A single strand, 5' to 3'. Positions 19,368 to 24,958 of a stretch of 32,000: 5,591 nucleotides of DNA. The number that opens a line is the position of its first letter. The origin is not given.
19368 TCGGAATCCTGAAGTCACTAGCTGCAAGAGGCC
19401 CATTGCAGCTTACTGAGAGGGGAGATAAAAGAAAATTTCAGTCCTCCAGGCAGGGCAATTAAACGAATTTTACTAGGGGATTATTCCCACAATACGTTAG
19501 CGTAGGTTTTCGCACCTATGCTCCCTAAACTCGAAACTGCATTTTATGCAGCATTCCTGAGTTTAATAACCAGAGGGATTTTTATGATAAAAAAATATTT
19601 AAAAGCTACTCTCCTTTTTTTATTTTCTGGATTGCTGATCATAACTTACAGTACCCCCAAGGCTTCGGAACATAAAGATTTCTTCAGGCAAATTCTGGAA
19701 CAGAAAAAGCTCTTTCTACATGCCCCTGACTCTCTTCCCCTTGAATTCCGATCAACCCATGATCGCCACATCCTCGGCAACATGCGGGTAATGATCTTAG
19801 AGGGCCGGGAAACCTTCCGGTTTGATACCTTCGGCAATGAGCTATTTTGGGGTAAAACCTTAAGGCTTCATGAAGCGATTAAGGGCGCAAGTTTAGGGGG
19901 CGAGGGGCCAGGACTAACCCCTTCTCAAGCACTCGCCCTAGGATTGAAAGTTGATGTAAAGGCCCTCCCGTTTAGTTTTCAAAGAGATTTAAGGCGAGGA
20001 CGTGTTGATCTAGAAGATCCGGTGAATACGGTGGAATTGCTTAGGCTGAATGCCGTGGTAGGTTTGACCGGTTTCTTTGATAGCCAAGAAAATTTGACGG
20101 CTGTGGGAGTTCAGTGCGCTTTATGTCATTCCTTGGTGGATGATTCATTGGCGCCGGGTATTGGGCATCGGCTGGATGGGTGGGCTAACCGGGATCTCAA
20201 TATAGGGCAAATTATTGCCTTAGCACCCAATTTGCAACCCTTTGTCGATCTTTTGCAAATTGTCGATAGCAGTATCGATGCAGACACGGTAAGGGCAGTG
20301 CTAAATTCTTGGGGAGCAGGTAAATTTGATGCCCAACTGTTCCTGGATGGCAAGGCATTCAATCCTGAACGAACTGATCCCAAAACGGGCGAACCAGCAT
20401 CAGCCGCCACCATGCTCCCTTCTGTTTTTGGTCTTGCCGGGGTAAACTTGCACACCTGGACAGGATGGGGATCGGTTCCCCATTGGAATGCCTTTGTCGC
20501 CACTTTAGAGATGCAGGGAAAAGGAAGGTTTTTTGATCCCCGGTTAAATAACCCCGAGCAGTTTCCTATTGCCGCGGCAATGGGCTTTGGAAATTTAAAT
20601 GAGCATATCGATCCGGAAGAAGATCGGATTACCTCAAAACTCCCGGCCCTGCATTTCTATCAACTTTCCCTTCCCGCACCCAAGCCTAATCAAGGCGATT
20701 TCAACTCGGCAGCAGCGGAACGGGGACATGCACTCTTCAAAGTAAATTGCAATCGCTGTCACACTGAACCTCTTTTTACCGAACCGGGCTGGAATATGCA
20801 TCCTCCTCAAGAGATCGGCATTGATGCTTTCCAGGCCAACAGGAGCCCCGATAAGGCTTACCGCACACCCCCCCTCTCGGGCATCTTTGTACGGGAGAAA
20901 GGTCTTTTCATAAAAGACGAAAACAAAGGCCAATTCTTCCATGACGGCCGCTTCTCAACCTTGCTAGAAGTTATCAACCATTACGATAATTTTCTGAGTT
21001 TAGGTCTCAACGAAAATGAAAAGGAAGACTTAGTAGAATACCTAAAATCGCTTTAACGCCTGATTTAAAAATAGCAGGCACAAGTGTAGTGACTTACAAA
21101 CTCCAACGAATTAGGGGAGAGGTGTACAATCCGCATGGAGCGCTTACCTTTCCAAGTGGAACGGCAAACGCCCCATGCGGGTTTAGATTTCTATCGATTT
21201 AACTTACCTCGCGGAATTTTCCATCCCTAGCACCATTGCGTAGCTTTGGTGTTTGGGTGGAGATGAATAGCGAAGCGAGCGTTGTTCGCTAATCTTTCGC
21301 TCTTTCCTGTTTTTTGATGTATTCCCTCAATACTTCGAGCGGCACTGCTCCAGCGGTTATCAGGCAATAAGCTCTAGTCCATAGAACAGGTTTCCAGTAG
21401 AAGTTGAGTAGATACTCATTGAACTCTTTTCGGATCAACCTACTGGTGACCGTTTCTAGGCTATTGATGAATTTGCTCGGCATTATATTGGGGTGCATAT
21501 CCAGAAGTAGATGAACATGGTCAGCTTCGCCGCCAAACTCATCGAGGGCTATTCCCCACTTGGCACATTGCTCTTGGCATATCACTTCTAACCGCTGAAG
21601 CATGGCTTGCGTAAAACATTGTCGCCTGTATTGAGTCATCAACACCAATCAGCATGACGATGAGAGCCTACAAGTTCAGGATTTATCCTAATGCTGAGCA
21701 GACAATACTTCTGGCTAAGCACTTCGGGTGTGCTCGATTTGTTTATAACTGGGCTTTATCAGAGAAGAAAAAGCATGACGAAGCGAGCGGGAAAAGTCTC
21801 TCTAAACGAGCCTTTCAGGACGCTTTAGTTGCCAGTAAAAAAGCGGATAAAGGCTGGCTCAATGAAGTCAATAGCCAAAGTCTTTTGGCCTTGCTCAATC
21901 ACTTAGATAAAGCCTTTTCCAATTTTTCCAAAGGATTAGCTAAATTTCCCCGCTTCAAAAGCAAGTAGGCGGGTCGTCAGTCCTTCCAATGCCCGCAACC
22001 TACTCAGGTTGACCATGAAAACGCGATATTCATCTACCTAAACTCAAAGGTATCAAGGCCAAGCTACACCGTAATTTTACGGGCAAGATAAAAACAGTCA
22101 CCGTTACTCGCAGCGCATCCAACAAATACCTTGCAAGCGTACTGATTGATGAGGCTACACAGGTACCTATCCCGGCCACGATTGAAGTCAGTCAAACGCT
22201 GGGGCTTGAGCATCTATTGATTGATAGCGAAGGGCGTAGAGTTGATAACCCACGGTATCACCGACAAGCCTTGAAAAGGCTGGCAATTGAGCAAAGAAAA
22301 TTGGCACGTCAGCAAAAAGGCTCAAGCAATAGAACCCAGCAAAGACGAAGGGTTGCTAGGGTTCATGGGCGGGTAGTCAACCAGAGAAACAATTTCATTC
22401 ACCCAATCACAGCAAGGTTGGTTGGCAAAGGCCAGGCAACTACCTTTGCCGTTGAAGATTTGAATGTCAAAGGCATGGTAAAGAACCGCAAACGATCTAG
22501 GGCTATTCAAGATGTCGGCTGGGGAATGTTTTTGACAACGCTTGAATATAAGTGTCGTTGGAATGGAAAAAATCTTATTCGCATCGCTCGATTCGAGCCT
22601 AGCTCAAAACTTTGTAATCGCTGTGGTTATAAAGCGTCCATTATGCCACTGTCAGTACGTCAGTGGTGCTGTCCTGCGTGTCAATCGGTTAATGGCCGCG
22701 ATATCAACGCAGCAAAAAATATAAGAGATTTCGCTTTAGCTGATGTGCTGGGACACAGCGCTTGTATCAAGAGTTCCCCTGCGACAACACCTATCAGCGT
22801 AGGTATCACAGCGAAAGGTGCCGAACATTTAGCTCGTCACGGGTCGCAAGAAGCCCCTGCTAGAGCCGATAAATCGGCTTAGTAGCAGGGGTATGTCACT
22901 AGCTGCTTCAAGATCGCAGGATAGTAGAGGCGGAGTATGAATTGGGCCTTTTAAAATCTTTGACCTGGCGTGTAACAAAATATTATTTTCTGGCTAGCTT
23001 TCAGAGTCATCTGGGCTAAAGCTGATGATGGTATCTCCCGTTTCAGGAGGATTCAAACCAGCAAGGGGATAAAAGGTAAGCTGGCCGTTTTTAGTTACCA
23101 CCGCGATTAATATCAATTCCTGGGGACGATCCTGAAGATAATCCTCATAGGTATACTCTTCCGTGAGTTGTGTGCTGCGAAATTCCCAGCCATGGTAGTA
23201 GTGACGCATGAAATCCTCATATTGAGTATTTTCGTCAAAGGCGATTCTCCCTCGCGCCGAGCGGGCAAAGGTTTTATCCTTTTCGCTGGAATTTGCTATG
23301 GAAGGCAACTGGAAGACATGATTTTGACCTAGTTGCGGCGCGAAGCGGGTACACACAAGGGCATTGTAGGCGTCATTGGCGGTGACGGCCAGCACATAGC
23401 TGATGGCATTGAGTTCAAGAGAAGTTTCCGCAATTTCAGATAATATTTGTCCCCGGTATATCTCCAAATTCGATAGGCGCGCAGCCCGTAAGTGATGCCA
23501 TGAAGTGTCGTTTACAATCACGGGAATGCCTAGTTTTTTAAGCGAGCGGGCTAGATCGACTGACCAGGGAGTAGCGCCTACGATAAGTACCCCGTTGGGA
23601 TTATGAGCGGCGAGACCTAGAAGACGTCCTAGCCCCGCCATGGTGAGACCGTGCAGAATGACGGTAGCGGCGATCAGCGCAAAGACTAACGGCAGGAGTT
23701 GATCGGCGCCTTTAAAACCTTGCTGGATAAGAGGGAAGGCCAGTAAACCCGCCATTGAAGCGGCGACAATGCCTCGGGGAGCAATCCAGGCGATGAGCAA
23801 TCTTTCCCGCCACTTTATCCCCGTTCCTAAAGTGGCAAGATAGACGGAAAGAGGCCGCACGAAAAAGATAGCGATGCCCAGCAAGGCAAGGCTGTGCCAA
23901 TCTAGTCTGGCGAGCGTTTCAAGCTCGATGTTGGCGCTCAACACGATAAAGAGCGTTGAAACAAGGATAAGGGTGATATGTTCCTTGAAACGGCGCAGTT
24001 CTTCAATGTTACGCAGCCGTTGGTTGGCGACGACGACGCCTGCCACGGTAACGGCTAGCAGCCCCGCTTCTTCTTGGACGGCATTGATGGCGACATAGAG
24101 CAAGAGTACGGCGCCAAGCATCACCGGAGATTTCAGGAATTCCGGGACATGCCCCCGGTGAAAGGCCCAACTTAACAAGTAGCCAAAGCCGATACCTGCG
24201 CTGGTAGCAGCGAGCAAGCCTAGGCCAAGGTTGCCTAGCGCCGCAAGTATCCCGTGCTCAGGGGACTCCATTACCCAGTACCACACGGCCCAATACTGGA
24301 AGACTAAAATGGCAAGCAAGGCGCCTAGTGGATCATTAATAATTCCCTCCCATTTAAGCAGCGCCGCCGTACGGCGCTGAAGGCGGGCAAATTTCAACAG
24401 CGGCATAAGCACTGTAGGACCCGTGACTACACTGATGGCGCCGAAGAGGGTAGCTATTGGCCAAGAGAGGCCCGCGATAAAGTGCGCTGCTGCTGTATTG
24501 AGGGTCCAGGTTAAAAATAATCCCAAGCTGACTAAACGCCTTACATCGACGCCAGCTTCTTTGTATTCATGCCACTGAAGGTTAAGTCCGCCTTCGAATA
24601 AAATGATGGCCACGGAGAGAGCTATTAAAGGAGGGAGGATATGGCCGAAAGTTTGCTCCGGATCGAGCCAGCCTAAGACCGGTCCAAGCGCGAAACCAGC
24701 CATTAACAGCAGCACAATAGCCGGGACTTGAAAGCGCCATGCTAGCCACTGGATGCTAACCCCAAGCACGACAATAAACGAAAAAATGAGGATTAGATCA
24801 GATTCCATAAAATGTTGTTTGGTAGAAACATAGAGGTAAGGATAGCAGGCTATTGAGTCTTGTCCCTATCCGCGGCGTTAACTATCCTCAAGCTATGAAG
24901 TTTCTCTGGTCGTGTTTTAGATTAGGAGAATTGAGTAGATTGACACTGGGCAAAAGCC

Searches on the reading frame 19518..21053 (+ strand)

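Call 11: search_protein_families(library=pfam, max_evalue=0.0001, proteins=[window:19518-21053:+])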
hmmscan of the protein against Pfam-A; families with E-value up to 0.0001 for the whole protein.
window:19518-21053:+ (512 aa): 1 family
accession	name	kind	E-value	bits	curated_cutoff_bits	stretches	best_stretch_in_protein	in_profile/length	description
PF13442.11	Cytochrome_CBB3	-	7.8e-05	23.4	27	0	398-417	1-20/68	Cytochrome C oxidase, cbb3-type, subunit III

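Call 61: search_protein_families(library=pfam, max_evalue=0.001, proteins=[window:19518-21053:+])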
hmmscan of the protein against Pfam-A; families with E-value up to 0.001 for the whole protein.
window:19518-21053:+ (512 aa): 1 family
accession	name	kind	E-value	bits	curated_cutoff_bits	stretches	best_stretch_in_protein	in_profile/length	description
PF13442.11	Cytochrome_CBB3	-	7.8e-05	23.4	27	0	398-417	1-20/68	Cytochrome C oxidase, cbb3-type, subunit III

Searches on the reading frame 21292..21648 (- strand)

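Call 11: search_protein_families(library=pfam, max_evalue=0.0001, proteins=[window:21292-21648:-])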
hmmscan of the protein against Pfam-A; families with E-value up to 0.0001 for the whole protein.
window:21292-21648:- (119 aa): 1 family
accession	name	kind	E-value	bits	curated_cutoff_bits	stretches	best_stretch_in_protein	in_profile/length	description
PF01797.21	Y1_Tnp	-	2e-34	118.7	23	1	2-114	10-121/121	Transposase IS200 like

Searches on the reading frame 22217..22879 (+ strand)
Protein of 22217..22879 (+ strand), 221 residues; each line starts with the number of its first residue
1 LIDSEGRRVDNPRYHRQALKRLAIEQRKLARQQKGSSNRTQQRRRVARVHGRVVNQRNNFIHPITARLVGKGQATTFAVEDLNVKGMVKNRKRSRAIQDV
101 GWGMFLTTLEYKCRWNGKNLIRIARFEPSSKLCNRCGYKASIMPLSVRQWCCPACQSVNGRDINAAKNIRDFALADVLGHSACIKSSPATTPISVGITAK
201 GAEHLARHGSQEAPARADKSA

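Call 61: search_protein_families(library=pfam, max_evalue=0.001, proteins=[window:22217-22879:+])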
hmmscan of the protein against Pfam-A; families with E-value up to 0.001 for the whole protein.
window:22217-22879:+ (221 aa): 2 families
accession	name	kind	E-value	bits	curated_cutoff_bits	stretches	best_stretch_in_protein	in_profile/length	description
PF07282.18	Cas12f1-like_TNB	-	2.2e-20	73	26.3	1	102-169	1-60/60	Cas12f1-like, TNB domain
PF01385.25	OrfB_IS605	-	2.9e-17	63.4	30.5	1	6-91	34-120/120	Probable transposase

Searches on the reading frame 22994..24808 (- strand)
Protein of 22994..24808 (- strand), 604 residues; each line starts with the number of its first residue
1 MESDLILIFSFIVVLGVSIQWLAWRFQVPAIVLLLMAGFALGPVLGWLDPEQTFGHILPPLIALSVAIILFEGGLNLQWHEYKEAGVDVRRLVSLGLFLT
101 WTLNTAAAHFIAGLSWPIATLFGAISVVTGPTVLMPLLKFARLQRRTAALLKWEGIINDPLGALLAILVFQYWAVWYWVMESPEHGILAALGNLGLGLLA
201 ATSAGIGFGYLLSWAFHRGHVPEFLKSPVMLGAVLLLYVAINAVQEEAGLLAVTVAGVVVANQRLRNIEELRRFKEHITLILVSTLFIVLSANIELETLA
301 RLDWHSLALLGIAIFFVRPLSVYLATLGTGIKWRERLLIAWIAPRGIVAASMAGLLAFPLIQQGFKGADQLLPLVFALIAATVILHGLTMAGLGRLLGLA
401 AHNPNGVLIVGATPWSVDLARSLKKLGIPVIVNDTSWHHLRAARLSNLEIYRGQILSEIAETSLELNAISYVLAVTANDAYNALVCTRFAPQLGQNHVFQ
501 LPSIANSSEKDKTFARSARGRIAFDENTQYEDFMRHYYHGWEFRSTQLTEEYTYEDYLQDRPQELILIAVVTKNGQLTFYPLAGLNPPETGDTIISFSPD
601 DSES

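Call 12: find_encoding_contigs(protein=window:22994-24808:-, flank=10000, max_places=10)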
Protein window:22994-24808:- (604 aa): 16 contigs read that carry it; 10 places shown.
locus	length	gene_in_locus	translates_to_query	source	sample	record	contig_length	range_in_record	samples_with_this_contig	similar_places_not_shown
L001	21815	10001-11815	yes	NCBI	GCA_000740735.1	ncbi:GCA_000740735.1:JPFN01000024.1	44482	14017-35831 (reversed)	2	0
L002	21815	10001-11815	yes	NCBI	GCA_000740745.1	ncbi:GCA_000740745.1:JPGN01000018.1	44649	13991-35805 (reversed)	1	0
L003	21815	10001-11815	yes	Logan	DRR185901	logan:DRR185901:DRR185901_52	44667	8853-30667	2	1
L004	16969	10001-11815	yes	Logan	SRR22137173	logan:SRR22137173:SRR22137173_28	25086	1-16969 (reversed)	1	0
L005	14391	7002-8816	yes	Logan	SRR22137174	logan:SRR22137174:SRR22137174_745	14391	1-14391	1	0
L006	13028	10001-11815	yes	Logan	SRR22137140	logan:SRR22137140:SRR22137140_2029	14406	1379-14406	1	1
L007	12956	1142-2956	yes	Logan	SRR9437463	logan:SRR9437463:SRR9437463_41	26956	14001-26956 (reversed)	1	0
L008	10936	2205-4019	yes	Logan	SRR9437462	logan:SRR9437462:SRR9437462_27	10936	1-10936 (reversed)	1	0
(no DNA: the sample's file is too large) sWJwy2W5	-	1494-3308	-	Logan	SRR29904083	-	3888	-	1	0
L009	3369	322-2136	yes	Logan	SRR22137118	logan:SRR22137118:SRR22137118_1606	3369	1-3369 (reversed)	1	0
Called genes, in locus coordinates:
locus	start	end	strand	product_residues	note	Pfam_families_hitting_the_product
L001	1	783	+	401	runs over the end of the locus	PF01963:TraB_PrgY_gumN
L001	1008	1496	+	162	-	PF04214:DUF411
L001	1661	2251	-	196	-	PF10027:DUF2269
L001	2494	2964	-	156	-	PF00403:HMA (faint)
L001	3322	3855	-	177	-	PF09968:DUF2202 (faint)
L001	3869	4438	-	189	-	PF07298:NnrU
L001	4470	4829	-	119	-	PF18480:DUF5615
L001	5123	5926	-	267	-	-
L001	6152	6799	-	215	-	-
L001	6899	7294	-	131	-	-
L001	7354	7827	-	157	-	PF01850:PIN (weak)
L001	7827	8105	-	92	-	-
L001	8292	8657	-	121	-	-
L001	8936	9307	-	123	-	-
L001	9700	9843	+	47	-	-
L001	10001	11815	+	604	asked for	PF00999:Na_H_Exchanger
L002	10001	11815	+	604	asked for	PF00999:Na_H_Exchanger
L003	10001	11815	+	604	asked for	PF00999:Na_H_Exchanger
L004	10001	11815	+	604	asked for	PF00999:Na_H_Exchanger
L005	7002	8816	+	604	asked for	PF00999:Na_H_Exchanger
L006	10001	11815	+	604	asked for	PF00999:Na_H_Exchanger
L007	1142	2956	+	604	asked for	PF00999:Na_H_Exchanger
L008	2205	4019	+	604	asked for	PF00999:Na_H_Exchanger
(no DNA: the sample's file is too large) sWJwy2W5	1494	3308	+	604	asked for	PF00999:Na_H_Exchanger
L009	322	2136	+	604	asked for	PF00999:Na_H_Exchanger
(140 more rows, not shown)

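Call 20: find_related_loci(query=window:22994-24808:-, collection=genome_contigs, flank=10000)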
Query window:22994-24808:- (604 aa) in genome_contigs; peptide patterns used: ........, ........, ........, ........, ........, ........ (x = any residue, [..] = any of these).
52 stretches matched a pattern, but none encodes a relative of the query by tblastn (E <= 1e-3).
